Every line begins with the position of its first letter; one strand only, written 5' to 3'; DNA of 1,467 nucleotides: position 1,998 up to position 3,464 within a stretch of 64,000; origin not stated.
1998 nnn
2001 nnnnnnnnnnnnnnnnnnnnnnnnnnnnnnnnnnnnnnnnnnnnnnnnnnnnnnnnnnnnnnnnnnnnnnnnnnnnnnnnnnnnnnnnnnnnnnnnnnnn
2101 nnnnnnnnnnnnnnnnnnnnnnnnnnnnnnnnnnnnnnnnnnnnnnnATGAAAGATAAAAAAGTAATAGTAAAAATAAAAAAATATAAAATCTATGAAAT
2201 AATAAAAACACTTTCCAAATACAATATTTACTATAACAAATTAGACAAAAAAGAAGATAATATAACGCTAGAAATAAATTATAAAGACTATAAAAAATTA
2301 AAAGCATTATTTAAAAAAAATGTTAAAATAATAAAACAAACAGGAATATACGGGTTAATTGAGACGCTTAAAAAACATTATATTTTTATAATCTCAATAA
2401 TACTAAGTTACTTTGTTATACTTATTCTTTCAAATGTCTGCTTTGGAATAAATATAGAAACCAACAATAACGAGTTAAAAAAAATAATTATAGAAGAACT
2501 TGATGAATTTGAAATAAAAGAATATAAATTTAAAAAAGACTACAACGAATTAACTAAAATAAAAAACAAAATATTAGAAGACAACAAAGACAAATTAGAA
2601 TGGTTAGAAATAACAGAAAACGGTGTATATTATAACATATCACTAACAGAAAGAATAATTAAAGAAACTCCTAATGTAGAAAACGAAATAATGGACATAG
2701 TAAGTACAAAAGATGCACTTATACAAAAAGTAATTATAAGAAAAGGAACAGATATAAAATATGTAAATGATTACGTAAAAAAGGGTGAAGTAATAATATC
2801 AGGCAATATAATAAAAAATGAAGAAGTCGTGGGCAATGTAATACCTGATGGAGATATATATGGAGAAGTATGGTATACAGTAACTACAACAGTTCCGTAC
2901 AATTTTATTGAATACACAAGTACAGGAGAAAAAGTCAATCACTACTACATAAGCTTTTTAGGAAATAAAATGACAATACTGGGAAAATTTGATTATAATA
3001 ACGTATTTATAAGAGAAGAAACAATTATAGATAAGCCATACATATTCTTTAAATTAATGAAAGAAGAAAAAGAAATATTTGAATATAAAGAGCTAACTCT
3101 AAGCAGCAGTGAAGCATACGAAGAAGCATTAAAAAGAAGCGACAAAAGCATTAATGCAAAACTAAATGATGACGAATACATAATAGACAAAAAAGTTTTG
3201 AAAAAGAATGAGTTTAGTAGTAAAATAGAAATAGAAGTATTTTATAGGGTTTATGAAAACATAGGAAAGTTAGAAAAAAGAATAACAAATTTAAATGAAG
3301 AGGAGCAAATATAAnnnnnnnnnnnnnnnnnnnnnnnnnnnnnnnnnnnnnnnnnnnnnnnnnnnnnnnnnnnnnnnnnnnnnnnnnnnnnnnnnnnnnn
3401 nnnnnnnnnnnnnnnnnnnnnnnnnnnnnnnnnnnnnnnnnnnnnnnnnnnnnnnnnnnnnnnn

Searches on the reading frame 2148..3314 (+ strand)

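Call 68: search_protein_families(library=ncbifam, proteins=[window:2148-3314:+], max_evalue=1e-10)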
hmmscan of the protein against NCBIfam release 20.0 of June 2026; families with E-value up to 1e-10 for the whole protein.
window:2148-3314:+ (388 aa): 1 family
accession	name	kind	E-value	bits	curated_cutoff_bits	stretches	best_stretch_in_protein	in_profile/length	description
TIGR02876.1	spore_yqfD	equivalog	4.3e-51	174.1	256.7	1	5-374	8-382/382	sporulation protein YqfD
